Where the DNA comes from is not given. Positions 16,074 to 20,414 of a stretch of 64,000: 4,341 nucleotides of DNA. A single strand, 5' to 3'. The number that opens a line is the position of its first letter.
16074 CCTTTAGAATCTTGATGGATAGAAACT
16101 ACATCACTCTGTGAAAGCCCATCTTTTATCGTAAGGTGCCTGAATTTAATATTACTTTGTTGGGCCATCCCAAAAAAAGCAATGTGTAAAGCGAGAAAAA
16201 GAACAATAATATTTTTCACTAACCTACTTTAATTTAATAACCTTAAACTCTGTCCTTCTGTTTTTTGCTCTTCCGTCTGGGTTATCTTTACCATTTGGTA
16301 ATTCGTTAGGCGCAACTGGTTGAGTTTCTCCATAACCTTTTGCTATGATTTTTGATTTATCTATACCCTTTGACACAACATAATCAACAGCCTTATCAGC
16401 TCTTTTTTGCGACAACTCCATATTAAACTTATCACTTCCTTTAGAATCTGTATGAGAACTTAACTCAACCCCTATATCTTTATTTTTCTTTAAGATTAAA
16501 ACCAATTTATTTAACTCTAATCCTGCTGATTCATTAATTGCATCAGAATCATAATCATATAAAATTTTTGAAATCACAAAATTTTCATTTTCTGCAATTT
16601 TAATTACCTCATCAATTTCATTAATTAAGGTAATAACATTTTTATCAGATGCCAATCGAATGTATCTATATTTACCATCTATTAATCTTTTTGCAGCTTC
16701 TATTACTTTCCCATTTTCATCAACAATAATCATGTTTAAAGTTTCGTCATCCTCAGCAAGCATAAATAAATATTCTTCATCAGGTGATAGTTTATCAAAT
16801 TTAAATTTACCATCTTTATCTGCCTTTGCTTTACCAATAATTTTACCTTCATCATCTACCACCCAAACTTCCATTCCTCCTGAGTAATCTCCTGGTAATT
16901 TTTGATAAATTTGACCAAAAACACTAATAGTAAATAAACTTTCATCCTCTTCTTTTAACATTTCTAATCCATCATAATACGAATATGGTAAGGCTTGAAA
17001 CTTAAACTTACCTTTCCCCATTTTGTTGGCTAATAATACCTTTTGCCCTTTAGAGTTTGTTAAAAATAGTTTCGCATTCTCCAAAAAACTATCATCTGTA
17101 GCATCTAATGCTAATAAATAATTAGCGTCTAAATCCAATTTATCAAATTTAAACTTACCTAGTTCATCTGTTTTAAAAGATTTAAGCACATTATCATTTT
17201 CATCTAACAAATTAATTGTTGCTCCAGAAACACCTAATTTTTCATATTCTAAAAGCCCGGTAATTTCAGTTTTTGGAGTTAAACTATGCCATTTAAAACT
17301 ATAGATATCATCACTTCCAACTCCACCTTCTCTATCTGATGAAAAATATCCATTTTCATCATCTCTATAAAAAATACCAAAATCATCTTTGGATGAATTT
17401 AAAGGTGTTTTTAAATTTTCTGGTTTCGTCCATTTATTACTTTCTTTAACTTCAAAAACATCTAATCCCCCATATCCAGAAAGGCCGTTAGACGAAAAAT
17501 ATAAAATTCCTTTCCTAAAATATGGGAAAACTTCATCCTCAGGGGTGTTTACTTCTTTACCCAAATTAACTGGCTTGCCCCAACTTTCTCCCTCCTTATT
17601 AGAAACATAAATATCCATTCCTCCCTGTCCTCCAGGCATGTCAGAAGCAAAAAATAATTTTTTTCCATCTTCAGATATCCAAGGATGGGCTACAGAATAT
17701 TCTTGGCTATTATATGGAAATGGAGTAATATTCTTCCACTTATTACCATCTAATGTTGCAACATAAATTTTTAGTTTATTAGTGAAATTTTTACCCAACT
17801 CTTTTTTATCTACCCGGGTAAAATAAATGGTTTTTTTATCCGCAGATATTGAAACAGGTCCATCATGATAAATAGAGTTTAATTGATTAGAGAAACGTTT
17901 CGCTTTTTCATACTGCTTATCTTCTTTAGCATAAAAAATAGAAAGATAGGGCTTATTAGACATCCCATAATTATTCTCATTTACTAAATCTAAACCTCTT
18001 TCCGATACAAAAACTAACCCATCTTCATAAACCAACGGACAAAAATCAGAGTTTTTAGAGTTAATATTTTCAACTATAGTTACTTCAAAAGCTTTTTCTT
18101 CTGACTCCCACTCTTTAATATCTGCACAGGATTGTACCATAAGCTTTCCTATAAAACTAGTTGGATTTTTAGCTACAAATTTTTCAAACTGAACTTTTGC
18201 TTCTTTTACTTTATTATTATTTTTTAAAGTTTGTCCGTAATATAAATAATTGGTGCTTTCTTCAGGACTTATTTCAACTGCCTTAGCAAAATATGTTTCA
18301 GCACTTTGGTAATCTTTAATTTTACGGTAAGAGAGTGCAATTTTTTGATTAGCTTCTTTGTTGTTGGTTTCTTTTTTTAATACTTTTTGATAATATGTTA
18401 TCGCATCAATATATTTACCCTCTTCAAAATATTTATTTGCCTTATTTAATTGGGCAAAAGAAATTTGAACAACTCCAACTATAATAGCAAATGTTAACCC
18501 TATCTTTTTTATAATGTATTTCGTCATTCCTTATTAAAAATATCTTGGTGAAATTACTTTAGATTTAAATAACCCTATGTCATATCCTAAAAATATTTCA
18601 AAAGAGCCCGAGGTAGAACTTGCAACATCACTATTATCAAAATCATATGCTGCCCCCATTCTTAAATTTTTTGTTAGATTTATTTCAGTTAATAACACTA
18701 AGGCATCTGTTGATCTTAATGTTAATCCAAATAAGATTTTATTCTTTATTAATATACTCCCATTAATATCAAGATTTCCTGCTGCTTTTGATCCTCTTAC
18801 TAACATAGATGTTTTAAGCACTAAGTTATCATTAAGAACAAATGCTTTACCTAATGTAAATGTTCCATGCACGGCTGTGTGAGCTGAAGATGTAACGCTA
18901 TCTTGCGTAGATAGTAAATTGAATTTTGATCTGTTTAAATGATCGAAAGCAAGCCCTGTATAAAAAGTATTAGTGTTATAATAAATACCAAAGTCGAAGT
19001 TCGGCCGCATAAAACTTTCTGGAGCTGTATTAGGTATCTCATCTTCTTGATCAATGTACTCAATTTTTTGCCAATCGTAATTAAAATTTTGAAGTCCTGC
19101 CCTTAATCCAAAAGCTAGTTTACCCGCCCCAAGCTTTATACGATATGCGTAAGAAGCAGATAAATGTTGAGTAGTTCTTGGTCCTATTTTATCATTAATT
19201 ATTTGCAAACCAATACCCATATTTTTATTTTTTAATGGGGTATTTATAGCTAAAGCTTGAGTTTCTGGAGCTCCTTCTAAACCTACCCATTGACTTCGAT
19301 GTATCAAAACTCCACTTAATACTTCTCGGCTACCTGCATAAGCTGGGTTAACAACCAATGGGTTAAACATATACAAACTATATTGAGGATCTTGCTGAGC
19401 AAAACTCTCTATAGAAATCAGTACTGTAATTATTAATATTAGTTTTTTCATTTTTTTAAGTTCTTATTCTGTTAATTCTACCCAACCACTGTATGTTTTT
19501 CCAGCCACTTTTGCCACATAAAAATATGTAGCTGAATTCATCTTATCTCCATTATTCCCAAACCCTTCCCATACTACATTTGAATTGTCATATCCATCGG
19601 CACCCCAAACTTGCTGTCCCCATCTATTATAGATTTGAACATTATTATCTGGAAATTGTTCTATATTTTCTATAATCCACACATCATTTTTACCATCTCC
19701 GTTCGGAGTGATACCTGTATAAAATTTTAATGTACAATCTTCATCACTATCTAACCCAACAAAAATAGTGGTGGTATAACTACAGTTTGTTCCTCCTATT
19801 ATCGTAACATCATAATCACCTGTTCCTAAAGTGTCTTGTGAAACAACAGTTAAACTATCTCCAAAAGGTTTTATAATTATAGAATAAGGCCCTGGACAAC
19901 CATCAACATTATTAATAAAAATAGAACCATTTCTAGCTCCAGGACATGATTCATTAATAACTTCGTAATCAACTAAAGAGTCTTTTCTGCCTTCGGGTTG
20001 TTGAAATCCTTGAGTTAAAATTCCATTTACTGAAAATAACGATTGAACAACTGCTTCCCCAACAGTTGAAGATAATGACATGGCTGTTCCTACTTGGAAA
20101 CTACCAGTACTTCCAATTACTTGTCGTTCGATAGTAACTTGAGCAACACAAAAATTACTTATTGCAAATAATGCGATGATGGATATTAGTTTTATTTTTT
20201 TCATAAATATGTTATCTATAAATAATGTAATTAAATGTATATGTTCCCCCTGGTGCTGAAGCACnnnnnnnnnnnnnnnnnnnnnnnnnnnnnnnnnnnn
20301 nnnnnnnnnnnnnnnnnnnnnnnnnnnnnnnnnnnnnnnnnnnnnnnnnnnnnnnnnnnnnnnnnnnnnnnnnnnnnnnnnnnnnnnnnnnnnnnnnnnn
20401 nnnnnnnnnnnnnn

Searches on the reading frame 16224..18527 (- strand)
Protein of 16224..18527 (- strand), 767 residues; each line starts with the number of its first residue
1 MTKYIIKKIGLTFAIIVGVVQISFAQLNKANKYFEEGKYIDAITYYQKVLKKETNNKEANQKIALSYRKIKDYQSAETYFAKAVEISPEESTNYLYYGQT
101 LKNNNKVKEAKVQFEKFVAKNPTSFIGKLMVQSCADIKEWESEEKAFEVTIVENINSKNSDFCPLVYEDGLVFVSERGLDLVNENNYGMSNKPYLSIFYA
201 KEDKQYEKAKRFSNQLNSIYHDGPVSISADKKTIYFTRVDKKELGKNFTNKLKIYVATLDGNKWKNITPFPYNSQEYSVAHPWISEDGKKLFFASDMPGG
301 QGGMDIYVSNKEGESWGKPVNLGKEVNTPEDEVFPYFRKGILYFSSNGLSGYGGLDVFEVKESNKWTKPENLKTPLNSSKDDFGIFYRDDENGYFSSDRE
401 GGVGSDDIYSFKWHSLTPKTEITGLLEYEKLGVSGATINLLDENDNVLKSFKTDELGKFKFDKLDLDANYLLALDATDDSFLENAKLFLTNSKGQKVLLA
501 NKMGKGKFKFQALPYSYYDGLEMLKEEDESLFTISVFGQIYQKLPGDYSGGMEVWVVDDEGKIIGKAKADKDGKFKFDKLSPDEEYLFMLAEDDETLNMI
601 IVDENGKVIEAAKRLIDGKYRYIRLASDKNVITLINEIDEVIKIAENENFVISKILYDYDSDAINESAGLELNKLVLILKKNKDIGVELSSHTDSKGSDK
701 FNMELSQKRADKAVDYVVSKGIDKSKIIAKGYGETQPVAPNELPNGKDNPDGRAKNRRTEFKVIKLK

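Call 24: search_protein_families(library=pfam, proteins=[window:16224-18527:-], max_evalue=0.0001)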
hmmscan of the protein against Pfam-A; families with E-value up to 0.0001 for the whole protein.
window:16224-18527:- (767 aa): 16 families
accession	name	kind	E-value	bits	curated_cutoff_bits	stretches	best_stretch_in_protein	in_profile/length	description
PF00691.25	OmpA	-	8.5e-18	65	27.2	1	657-747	2-94/98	OmpA family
PF11974.14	bMG3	-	1.1e-11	45.1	34.9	0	433-483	28-84/103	Bacterial alpha-2-macroglobulin MG3 domain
PF07719.23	TPR_2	-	2.1e-11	43.5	27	0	25-56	3-34/34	Tetratricopeptide repeat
PF17210.9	SdrD_B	-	1e-10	42.2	29.7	1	424-476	15-66/112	SdrD B-like domain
PF00515.34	TPR_1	-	2.4e-10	40.2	27.8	0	25-52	3-30/34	Tetratricopeptide repeat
PF13620.12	CarboxypepD_reg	-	5.1e-08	33.6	32.3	0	432-472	13-52/82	Carboxypeptidase regulatory-like domain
PF17802.7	SpaA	-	5.6e-08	33.3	23.1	0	432-472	15-56/91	Prealbumin-like fold domain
PF07676.18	PD40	-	1.8e-07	31.4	20.9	0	284-308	16-38/38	WD40-like Beta Propeller Repeat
PF14559.12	TPR_19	-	2.7e-07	31.2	25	0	71-122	5-56/68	Tetratricopeptide repeat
PF13174.12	TPR_6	-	1.6e-06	28.8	26.3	0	61-88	4-31/33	Tetratricopeptide repeat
PF17936.7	Big_6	-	1.8e-06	28.5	27.6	0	550-608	23-73/83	Bacterial Ig domain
PF12895.13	ANAPC3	-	1.9e-06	28.5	27.2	0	71-142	3-74/82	Anaphase-promoting complex, cyclosome, subunit 3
PF13424.12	TPR_12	-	5.9e-06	26.8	30.1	0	62-103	8-50/77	Tetratricopeptide repeat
PF13428.12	TPR_14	-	6.1e-06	26.9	23.5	0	59-99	3-43/44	Tetratricopeptide repeat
PF13181.12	TPR_8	-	8e-06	26.1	25.7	0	58-89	2-33/34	Tetratricopeptide repeat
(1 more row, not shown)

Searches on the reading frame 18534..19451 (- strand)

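Call 24: search_protein_families(library=pfam, proteins=[window:18534-19451:-], max_evalue=0.0001)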
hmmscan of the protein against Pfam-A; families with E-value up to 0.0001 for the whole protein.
window:18534-19451:- (305 aa): 1 family
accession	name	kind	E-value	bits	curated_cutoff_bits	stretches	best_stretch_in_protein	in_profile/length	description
PF11751.14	PorP_SprF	-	6.5e-72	242.8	22.3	1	17-290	2-273/273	Type IX secretion system membrane protein PorP/SprF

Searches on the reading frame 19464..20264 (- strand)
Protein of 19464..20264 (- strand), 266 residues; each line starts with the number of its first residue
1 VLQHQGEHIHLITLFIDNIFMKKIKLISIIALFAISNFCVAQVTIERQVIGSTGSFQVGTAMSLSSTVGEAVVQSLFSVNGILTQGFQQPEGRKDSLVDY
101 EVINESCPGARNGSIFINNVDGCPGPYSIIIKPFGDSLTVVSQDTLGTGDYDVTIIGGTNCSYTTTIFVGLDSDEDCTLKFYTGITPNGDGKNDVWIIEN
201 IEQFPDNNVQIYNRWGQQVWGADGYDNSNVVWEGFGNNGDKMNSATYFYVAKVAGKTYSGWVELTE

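Call 24: search_protein_families(library=pfam, proteins=[window:19464-20264:-], max_evalue=0.0001)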
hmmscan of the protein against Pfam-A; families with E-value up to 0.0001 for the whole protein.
window:19464-20264:- (266 aa): 1 family
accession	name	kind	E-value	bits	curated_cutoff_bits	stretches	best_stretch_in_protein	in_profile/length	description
PF13585.12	CHU_C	-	3.3e-24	85.2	27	1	180-264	2-86/86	CHU_C Type IX secretion signal domain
